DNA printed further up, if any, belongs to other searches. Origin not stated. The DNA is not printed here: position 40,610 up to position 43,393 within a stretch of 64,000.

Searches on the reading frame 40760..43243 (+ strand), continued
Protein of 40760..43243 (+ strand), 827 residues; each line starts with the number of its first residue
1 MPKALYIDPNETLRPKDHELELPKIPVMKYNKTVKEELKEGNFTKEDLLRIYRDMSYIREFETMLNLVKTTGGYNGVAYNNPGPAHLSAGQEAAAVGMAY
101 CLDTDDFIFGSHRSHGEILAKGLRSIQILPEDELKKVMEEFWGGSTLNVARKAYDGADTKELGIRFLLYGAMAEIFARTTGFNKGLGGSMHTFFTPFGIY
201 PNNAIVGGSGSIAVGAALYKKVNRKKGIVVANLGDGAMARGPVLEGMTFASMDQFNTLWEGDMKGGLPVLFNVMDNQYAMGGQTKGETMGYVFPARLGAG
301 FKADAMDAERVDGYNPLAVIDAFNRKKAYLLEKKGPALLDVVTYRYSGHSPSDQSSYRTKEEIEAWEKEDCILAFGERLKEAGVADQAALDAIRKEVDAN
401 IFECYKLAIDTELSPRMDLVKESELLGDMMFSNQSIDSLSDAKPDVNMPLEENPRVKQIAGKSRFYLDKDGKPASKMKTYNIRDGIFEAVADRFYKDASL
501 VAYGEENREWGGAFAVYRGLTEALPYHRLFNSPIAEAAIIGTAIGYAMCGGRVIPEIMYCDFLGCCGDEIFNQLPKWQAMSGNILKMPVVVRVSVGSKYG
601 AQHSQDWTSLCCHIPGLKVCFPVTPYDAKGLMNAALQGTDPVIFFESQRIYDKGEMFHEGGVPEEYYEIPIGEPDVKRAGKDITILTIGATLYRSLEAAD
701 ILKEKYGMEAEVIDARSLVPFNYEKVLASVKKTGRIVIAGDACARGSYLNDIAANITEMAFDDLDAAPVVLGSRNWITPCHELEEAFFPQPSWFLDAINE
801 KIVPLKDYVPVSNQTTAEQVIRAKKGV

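Call 60: find_encoding_contigs(protein=P0124, flank=1800, max_places=6)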
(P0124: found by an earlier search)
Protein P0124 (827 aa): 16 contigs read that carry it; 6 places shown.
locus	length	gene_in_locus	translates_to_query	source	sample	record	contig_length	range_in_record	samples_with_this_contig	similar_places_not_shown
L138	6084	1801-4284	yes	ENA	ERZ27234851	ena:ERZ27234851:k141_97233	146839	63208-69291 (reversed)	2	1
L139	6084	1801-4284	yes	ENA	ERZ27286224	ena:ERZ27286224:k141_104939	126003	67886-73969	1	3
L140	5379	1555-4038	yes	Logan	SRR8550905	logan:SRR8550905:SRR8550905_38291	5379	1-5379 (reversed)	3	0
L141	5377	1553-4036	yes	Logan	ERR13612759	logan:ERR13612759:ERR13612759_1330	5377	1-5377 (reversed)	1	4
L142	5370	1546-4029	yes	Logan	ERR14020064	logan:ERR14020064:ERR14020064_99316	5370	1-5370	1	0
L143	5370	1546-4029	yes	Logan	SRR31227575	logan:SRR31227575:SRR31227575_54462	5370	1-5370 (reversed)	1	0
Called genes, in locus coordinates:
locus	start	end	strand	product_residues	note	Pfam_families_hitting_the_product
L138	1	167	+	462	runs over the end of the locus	PF00364:Biotin_lipoyl, PF02817:E3_binding, PF00198:2-oxoacid_dh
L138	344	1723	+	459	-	PF00890:FAD_binding_2 (faint), PF01134:GIDA (faint), PF01262:AlaDh_PNT_C (faint), PF07992:Pyr_redox_2, PF12831:FAD_oxidored (weak), PF13738:Pyr_redox_3, PF00070:Pyr_redox, PF02852:Pyr_redox_dim, +2 more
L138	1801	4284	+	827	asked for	PF00676:E1_dh, PF02779:Transket_pyr, PF02780:Transketolase_C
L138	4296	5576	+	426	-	PF08240:ADH_N, PF00107:ADH_zinc_N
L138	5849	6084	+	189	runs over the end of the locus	-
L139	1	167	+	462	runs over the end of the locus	PF00364:Biotin_lipoyl, PF02817:E3_binding, PF00198:2-oxoacid_dh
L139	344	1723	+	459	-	PF00890:FAD_binding_2 (faint), PF01134:GIDA (faint), PF01262:AlaDh_PNT_C (faint), PF07992:Pyr_redox_2, PF12831:FAD_oxidored (weak), PF13738:Pyr_redox_3, PF00070:Pyr_redox, PF02852:Pyr_redox_dim, +2 more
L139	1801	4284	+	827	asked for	PF00676:E1_dh, PF02779:Transket_pyr, PF02780:Transketolase_C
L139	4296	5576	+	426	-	PF08240:ADH_N, PF00107:ADH_zinc_N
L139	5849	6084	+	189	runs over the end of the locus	-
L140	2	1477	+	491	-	?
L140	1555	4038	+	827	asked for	PF00676:E1_dh, PF02779:Transket_pyr, PF02780:Transketolase_C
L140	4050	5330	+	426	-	PF08240:ADH_N, PF00107:ADH_zinc_N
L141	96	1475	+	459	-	PF00890:FAD_binding_2 (faint), PF01134:GIDA (faint), PF01262:AlaDh_PNT_C (faint), PF07992:Pyr_redox_2, PF12831:FAD_oxidored (weak), PF13738:Pyr_redox_3, PF00070:Pyr_redox, PF02852:Pyr_redox_dim, +2 more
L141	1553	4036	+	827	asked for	PF00676:E1_dh, PF02779:Transket_pyr, PF02780:Transketolase_C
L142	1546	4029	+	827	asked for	PF00676:E1_dh, PF02779:Transket_pyr, PF02780:Transketolase_C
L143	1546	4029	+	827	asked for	PF00676:E1_dh, PF02779:Transket_pyr, PF02780:Transketolase_C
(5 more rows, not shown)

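Call 61: find_encoding_contigs(protein=P0127, flank=1800, max_places=4)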
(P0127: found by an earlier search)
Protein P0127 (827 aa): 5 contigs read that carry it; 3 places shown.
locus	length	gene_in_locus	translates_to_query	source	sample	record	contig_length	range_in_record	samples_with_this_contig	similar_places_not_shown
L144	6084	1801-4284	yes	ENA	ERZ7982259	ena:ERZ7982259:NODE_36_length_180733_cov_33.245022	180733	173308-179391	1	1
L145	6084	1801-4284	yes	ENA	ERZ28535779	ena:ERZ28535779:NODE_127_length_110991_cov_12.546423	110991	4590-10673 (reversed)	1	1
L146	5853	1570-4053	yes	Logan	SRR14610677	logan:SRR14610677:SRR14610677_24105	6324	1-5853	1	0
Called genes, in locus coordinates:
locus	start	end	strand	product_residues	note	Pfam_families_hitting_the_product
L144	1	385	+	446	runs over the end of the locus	PF00364:Biotin_lipoyl, PF02817:E3_binding, PF00198:2-oxoacid_dh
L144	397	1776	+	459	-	PF00890:FAD_binding_2 (faint), PF01134:GIDA (faint), PF01262:AlaDh_PNT_C (faint), PF07992:Pyr_redox_2, PF12831:FAD_oxidored (weak), PF13738:Pyr_redox_3, PF00070:Pyr_redox, PF02852:Pyr_redox_dim, +2 more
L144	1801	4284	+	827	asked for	PF00676:E1_dh, PF02779:Transket_pyr, PF02780:Transketolase_C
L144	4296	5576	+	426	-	PF08240:ADH_N, PF00107:ADH_zinc_N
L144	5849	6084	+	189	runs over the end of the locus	-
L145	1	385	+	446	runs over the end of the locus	PF00364:Biotin_lipoyl, PF02817:E3_binding, PF00198:2-oxoacid_dh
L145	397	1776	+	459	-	PF00890:FAD_binding_2 (faint), PF01134:GIDA (faint), PF01262:AlaDh_PNT_C (faint), PF07992:Pyr_redox_2, PF12831:FAD_oxidored (weak), PF13738:Pyr_redox_3, PF00070:Pyr_redox, PF02852:Pyr_redox_dim, +2 more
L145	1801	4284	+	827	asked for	PF00676:E1_dh, PF02779:Transket_pyr, PF02780:Transketolase_C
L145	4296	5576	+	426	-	PF08240:ADH_N, PF00107:ADH_zinc_N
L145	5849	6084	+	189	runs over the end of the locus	-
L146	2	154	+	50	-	?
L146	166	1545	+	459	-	PF00890:FAD_binding_2 (faint), PF01134:GIDA (faint), PF01262:AlaDh_PNT_C (faint), PF07992:Pyr_redox_2, PF12831:FAD_oxidored (weak), PF13738:Pyr_redox_3, PF00070:Pyr_redox, PF02852:Pyr_redox_dim, +2 more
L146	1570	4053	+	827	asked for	PF00676:E1_dh, PF02779:Transket_pyr, PF02780:Transketolase_C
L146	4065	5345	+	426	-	PF08240:ADH_N, PF00107:ADH_zinc_N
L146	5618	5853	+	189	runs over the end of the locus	-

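Call 62: find_encoding_contigs(protein=P0130, flank=1800, max_places=4)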
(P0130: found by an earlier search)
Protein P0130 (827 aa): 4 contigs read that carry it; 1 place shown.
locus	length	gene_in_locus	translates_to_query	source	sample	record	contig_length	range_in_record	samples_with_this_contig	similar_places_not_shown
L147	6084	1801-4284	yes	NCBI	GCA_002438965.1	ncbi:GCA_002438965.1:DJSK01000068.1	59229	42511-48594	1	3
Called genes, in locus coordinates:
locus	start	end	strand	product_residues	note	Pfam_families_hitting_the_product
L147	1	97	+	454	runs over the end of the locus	PF00364:Biotin_lipoyl, PF02817:E3_binding, PF00198:2-oxoacid_dh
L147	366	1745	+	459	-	PF00890:FAD_binding_2 (faint), PF01134:GIDA (faint), PF01262:AlaDh_PNT_C (faint), PF07992:Pyr_redox_2, PF12831:FAD_oxidored (weak), PF13738:Pyr_redox_3, PF00070:Pyr_redox, PF02852:Pyr_redox_dim, +2 more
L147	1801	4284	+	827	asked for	PF00676:E1_dh, PF02779:Transket_pyr, PF02780:Transketolase_C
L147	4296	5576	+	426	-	PF08240:ADH_N, PF00107:ADH_zinc_N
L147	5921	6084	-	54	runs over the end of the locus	-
